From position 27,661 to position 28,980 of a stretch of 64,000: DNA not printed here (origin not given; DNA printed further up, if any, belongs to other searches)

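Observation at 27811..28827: Possible UpxY-UpxZ fusion: antiterminator carrying its own anti-antiterminator domain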

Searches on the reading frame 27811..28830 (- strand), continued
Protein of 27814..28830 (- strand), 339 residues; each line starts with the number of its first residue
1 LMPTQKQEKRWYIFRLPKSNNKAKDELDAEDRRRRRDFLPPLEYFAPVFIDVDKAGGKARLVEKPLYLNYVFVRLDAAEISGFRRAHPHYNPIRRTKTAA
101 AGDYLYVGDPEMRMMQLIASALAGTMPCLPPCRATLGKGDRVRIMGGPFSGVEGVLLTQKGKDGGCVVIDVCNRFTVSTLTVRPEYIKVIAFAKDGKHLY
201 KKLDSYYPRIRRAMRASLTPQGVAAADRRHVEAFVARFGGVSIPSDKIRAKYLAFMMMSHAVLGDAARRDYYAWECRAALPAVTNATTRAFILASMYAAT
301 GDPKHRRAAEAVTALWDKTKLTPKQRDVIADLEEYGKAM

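Call 56: find_encoding_contigs(protein=P0006, flank=8000, max_places=3)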
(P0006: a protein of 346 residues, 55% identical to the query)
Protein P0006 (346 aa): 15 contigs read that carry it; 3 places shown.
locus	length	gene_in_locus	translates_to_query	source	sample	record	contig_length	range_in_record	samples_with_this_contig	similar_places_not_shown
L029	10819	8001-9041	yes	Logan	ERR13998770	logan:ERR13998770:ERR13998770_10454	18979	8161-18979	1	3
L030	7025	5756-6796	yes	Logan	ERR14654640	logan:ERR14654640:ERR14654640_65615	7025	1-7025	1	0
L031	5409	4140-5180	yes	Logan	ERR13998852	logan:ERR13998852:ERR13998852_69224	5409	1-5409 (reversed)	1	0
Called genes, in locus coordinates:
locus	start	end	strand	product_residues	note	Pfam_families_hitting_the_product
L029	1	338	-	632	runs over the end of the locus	PF00270:DEAD, PF00271:Helicase_C, PF16124:RecQ_Zn_bind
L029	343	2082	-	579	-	PF01368:DHH, PF02272:DHHA1, PF17768:RecJ_OB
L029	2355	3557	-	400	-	PF03051:Peptidase_C1_2 (weak), PF00112:Peptidase_C1 (faint), PF03051:Peptidase_C1_2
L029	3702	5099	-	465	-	PF05195:AMP_N, PF00557:Peptidase_M24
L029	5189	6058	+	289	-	PF01734:Patatin, PF19890:DUF6363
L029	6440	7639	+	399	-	PF13102:Phage_int_SAM_5, PF00589:Phage_integrase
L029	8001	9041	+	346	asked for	-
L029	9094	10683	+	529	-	PF09820:AAA-ATPase_like, PF08011:PDDEXK_9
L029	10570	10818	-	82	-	?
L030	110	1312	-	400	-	PF03051:Peptidase_C1_2 (weak), PF00112:Peptidase_C1 (faint), PF03051:Peptidase_C1_2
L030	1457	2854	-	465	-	PF05195:AMP_N, PF00557:Peptidase_M24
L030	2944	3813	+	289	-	PF01734:Patatin, PF19890:DUF6363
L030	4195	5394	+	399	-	PF13102:Phage_int_SAM_5, PF00589:Phage_integrase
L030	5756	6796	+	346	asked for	-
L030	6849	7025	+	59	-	?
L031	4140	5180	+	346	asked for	-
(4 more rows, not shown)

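Call 66: search_protein_families(library=ncbifam, proteins=[P0026, P0016], max_evalue=1)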
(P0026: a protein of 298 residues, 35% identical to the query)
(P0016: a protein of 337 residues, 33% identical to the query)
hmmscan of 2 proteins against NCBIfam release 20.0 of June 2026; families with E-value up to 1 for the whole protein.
P0026 (298 aa): 8 families
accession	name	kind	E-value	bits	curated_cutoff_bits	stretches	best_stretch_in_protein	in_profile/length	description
NF033644.1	antiterm_UpxY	subfamily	3.7e-24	85.6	100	1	8-182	1-163/164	UpxY family transcription antiterminator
NF033641.1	antiterm_LoaP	exception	1.5e-08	34.9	125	1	15-152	13-134/166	antiterminator LoaP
TIGR01955.1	RfaH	equivalog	3.5e-05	23.8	144.5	1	124-166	101-143/159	transcription/translation regulatory transformer protein RfaH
NF006534.0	PRK09014.1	equivalog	0.00022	21.2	124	1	128-159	106-137/162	transcription/translation regulatory transformer protein RfaH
TIGR00922.1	nusG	equivalog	0.00036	20.4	135.7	1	30-166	33-154/172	transcription termination/antitermination protein NusG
TIGR00405.1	KOW_elon_Spt5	equivalog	0.02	14.9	69.95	1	132-187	87-141/145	transcription elongation factor Spt5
TIGR01080.1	rplX_A_E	equivalog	0.036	14.4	47.65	1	133-156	43-66/116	50S ribosomal protein L24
TIGR01956.2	NusG_myco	equivalog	0.045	13.4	150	1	125-184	179-237/239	transcription termination/antitermination protein NusG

P0016 (337 aa): 5 families
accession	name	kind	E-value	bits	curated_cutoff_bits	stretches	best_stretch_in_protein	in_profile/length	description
NF033644.1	antiterm_UpxY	subfamily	8.9e-31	107.1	100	1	12-184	1-164/164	UpxY family transcription antiterminator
TIGR01955.1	RfaH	equivalog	1e-06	28.9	144.5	1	24-170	14-146/159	transcription/translation regulatory transformer protein RfaH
NF033641.1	antiterm_LoaP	exception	2.9e-05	24.2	125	1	26-153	20-134/166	antiterminator LoaP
NF006534.0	PRK09014.1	equivalog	0.00011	22.1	124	1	12-168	4-145/162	transcription/translation regulatory transformer protein RfaH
TIGR00922.1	nusG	equivalog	0.0068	16.3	135.7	1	126-167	112-154/172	transcription termination/antitermination protein NusG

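Call 73: find_encoding_contigs(protein=window:27811-28827:-, flank=3000, max_places=4)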
Protein window:27811-28827:- (338 aa): 12 contigs read that carry it; 4 places shown.
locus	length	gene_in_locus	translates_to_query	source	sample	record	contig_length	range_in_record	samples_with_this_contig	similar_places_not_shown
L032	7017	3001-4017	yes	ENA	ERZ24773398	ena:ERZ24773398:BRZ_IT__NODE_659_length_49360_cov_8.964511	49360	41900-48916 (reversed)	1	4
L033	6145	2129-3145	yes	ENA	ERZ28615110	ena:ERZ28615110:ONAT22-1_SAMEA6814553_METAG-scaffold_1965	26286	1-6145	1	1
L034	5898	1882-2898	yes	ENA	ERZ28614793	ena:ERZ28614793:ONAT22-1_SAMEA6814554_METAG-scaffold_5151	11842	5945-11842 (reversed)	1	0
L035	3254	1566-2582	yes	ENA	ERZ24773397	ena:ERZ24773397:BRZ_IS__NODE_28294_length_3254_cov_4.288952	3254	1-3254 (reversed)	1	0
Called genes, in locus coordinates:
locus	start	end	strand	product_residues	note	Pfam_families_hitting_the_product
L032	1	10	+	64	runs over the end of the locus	-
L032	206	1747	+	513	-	PF28494:GlyRS_ins_1, PF00587:tRNA-synt_2b, PF03129:HGTP_anticodon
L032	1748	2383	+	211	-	PF00254:FKBP_C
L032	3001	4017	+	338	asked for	-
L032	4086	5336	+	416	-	PF01210:NAD_Gly3P_dh_N (weak), PF03721:UDPG_MGDP_dh_N, PF00984:UDPG_MGDP_dh, PF03720:UDPG_MGDP_dh_C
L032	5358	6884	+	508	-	PF01554:MatE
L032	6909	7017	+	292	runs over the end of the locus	PF00535:Glycos_transf_2, PF10111:Glyco_tranf_2_2 (weak)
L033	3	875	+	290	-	?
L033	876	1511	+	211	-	PF00254:FKBP_C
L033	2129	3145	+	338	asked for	-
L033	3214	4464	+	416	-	PF01210:NAD_Gly3P_dh_N (weak), PF03721:UDPG_MGDP_dh_N, PF00984:UDPG_MGDP_dh, PF03720:UDPG_MGDP_dh_C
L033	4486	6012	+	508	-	PF01554:MatE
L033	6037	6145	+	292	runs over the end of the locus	PF00535:Glycos_transf_2, PF10111:Glyco_tranf_2_2 (weak)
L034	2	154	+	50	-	?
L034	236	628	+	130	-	PF03129:HGTP_anticodon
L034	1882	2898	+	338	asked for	-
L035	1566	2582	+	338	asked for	-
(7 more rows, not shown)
